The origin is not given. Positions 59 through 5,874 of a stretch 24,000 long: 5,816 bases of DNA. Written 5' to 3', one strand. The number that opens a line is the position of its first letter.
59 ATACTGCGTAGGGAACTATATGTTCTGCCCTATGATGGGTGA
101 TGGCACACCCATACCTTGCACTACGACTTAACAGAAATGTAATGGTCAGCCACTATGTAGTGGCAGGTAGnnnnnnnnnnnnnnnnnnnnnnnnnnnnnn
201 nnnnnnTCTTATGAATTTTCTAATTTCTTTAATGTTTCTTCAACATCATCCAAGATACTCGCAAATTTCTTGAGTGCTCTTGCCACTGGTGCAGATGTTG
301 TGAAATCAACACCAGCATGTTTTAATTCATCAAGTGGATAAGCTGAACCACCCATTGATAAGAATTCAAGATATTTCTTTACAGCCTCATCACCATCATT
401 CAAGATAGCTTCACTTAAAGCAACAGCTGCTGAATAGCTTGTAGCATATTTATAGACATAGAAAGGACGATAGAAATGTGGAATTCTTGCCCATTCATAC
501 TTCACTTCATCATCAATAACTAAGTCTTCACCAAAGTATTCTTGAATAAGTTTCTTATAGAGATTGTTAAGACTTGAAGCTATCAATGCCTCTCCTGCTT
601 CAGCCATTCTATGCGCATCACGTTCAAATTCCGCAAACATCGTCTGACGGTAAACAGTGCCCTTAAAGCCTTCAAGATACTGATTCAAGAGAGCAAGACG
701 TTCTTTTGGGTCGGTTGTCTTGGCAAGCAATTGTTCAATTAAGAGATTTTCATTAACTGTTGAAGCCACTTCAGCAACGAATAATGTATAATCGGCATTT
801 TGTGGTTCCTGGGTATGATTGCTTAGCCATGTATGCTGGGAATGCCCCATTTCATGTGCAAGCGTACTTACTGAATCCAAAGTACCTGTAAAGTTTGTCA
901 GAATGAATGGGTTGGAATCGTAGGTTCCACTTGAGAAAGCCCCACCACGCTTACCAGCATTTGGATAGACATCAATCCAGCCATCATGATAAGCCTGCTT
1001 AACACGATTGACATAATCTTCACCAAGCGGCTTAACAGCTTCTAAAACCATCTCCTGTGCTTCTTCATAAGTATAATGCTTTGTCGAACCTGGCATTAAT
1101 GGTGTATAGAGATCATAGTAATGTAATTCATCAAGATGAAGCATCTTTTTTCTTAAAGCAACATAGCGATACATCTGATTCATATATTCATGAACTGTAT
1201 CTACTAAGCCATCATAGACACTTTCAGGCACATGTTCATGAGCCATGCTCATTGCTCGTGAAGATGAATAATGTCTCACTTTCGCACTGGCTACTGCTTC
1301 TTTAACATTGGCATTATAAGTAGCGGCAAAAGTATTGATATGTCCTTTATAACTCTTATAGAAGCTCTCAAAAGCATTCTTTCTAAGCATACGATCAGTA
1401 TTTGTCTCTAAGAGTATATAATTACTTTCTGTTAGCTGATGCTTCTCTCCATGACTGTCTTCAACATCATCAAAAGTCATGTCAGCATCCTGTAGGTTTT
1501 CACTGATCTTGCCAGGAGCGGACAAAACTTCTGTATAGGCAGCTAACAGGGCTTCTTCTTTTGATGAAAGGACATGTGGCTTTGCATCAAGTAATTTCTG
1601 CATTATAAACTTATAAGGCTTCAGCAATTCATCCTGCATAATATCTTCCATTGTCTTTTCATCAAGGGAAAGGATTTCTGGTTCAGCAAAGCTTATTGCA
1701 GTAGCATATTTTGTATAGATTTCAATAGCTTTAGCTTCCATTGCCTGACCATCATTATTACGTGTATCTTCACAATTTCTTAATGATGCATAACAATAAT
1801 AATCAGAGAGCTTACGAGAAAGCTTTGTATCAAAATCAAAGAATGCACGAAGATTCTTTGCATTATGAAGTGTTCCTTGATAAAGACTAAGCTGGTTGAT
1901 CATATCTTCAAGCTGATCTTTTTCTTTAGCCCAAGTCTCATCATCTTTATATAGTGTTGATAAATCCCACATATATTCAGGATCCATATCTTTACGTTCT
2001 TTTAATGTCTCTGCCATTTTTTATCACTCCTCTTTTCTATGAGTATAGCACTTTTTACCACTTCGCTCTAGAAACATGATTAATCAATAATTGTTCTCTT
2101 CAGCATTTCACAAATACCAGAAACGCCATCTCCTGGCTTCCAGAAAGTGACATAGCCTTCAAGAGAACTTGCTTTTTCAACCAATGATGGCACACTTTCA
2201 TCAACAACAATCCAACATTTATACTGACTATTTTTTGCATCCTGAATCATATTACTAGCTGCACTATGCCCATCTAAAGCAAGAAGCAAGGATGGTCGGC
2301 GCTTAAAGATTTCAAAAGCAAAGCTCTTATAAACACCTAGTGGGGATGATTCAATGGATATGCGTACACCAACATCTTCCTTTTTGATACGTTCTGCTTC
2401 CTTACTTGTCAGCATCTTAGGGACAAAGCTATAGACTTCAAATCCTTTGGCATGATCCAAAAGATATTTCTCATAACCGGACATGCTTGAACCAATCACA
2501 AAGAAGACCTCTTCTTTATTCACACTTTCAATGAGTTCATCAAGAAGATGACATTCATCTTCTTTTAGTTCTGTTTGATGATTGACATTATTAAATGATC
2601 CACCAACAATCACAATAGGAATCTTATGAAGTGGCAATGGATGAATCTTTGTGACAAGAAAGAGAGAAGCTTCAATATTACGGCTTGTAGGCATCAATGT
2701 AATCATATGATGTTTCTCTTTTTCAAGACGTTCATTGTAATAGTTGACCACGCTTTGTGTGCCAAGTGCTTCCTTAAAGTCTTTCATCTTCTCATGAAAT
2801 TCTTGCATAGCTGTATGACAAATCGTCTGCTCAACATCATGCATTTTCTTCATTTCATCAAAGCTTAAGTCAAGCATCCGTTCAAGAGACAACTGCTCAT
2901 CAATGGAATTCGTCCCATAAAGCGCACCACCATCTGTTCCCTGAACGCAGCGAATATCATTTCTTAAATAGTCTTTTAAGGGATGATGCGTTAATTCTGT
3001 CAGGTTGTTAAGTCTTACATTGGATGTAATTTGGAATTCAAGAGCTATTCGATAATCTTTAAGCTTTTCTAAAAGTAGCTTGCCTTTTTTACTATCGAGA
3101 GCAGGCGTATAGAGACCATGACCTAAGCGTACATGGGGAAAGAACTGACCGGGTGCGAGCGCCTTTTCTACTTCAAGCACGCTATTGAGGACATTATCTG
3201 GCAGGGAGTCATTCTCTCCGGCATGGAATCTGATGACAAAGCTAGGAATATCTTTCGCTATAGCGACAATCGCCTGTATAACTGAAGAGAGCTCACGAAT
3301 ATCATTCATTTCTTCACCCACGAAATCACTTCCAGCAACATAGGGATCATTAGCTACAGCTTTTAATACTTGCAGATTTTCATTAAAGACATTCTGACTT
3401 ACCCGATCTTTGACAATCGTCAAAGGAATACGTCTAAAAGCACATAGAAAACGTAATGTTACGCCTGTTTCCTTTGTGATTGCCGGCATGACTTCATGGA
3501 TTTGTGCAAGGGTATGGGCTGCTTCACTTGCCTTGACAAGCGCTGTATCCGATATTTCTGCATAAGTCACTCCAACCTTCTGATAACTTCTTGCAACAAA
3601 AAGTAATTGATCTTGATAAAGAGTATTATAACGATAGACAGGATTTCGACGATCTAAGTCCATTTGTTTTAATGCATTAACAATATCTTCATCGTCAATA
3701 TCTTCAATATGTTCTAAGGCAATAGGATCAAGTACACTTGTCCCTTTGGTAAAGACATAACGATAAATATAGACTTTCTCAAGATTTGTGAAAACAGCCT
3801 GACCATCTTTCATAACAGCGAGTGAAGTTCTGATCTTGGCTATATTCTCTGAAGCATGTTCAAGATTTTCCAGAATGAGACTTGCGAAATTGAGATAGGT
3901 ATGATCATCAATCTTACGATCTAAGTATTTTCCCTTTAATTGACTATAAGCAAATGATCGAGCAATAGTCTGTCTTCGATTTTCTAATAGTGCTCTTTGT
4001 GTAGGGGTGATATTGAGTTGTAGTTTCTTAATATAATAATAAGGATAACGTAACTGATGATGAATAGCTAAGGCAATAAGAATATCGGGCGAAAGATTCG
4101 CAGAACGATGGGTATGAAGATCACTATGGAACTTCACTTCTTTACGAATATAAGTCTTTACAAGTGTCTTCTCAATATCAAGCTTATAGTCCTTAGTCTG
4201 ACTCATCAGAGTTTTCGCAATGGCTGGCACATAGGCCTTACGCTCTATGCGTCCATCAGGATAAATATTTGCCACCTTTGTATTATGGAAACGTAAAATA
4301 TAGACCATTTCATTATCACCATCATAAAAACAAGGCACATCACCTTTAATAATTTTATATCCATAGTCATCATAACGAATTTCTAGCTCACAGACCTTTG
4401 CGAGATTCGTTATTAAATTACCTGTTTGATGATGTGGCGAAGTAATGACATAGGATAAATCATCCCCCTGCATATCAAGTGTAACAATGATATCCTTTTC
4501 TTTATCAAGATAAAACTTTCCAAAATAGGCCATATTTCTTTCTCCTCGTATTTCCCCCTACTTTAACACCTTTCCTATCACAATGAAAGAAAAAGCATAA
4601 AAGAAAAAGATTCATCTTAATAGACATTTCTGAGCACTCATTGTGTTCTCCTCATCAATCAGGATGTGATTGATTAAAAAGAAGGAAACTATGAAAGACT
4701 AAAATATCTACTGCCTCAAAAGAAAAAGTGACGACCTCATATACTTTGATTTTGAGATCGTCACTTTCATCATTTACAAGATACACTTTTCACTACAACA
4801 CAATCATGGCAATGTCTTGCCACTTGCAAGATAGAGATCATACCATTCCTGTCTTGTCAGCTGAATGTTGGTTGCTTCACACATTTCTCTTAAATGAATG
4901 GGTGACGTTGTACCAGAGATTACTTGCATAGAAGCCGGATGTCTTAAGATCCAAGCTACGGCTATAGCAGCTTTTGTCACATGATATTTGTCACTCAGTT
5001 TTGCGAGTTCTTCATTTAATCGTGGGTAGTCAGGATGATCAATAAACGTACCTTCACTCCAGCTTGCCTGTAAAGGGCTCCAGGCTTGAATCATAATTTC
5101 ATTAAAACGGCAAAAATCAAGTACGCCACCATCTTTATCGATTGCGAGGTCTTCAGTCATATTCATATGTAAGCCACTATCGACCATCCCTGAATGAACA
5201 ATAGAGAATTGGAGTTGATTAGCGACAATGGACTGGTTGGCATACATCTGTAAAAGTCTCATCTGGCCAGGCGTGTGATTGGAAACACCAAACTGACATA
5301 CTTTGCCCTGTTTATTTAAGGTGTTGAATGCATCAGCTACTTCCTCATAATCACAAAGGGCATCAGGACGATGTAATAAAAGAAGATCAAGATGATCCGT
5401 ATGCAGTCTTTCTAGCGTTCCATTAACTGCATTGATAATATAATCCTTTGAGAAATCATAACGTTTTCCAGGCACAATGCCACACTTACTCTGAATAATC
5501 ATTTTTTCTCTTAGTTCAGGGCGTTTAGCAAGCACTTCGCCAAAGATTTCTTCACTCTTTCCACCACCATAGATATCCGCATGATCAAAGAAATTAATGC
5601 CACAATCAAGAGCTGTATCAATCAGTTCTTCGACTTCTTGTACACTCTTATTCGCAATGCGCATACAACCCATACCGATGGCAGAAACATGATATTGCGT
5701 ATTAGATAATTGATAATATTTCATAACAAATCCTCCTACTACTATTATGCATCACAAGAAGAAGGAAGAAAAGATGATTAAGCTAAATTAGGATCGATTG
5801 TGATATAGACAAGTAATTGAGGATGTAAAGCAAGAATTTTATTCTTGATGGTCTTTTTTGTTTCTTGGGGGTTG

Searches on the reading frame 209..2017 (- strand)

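Call 7: search_protein_families(library=pfam, proteins=[window:209-2017:-], max_evalue=0.001)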
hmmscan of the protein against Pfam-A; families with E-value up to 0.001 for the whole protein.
window:209-2017:- (602 aa): 2 families
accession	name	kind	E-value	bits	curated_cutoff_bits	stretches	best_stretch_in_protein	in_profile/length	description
PF01432.26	Peptidase_M3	-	1.6e-74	252.4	27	1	203-582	2-455/457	Peptidase family M3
PF08439.15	Peptidase_M3_N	-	3.5e-19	69.2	25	1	114-182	1-70/70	Oligopeptidase F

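Call 61: search_protein_families(library=padloc, proteins=[window:209-2017:-], max_evalue=0.001)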
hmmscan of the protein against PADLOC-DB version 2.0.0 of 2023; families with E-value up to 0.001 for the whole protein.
window:209-2017:- (602 aa): 0 families

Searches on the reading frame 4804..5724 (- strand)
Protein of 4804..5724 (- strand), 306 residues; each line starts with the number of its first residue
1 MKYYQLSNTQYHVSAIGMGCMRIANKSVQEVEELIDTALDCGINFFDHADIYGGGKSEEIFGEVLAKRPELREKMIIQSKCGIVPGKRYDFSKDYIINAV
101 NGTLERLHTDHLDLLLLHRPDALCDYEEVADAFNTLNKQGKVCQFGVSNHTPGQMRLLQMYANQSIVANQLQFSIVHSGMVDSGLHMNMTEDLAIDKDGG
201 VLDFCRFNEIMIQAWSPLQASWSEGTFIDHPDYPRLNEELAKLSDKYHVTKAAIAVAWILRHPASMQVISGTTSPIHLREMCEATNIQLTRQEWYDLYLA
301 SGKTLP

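Call 7: search_protein_families(library=pfam, proteins=[window:4804-5724:-], max_evalue=0.001)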
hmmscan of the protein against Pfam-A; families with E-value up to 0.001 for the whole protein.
window:4804-5724:- (306 aa): 1 family
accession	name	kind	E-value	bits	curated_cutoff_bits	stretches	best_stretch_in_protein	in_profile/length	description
PF00248.27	Aldo_ket_red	-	2e-55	188.3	24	1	16-294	2-283/291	Aldo/keto reductase family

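Call 61: search_protein_families(library=padloc, proteins=[window:4804-5724:-], max_evalue=0.001)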
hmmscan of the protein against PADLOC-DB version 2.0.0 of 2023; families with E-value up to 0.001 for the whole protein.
window:4804-5724:- (306 aa): 0 families
